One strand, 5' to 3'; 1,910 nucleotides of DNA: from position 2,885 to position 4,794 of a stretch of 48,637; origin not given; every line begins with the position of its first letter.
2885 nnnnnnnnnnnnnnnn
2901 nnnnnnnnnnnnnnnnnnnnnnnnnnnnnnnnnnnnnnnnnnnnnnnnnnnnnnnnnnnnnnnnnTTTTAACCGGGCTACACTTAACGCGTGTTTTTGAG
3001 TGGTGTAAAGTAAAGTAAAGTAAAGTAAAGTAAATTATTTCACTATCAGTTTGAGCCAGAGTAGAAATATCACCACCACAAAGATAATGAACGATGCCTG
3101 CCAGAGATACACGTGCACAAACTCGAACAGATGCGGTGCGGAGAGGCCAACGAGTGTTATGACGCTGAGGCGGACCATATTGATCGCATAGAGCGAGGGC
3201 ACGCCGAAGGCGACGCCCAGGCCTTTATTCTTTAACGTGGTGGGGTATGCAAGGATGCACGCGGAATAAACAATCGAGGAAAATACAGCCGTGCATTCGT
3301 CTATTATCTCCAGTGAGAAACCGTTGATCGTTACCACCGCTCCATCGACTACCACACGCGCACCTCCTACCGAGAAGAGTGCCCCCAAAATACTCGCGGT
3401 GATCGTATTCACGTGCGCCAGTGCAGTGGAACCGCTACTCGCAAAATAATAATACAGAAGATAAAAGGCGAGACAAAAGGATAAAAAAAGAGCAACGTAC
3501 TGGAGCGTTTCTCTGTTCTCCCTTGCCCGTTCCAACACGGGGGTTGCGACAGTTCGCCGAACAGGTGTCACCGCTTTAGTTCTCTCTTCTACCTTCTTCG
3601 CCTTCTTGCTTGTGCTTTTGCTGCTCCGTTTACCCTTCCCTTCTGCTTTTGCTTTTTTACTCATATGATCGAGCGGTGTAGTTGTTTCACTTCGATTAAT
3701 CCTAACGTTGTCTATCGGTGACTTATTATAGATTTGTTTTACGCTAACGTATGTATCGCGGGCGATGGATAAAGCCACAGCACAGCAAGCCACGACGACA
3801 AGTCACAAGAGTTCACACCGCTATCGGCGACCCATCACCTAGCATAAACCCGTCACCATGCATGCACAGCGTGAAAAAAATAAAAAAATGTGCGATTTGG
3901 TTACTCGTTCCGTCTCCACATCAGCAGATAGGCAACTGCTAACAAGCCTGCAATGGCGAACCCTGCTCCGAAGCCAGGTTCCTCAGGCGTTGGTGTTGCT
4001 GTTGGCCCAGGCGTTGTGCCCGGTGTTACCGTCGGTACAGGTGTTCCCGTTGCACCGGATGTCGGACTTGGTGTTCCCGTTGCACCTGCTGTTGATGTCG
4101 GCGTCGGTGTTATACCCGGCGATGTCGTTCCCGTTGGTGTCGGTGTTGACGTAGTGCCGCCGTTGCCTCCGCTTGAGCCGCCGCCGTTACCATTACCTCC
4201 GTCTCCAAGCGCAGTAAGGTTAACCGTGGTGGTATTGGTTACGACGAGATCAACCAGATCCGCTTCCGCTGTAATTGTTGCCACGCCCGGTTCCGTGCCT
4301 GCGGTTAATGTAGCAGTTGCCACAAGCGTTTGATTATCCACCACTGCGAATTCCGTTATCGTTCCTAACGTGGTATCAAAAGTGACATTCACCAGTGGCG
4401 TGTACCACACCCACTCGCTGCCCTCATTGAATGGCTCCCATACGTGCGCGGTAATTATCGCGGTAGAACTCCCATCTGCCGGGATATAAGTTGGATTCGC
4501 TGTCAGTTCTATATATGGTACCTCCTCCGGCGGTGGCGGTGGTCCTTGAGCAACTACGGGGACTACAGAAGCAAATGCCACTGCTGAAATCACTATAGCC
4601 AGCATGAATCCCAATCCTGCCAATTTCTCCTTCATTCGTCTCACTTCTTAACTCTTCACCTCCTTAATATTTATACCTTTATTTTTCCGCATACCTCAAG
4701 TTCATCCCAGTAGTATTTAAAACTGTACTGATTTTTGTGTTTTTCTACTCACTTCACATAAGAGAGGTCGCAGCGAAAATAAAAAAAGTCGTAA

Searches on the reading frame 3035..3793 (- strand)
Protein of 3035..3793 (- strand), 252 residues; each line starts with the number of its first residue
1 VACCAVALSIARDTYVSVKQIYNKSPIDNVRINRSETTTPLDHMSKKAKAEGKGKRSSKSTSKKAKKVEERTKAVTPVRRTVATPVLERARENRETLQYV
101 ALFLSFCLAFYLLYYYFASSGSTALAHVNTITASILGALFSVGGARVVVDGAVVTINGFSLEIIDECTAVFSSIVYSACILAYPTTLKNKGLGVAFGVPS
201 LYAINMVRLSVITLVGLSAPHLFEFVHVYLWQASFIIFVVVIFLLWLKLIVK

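Call 52: search_protein_families(library=pfam, proteins=[window:3035-3793:-], max_evalue=0.001)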
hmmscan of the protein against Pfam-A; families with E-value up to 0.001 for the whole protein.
window:3035-3793:- (252 aa): 1 family
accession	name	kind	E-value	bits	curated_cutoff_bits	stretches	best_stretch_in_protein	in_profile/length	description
PF09721.15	Exosortase_EpsH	-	2.5e-06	27.5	25.7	1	108-246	106-251/254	Transmembrane exosortase (Exosortase_EpsH)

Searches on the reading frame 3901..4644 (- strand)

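Call 52: search_protein_families(library=pfam, proteins=[window:3901-4644:-], max_evalue=0.001)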
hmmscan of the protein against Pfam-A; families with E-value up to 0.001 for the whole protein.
window:3901-4644:- (247 aa): 2 families
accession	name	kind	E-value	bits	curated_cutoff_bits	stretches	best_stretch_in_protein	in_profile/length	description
PF09134.16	Invasin_D3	-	7.8e-08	33.2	33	1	46-145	6-97/98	Invasin, domain 3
PF18204.6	PGF-CTERM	-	8.8e-08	32.3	18.8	1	223-244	2-22/23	PGF-CTERM motif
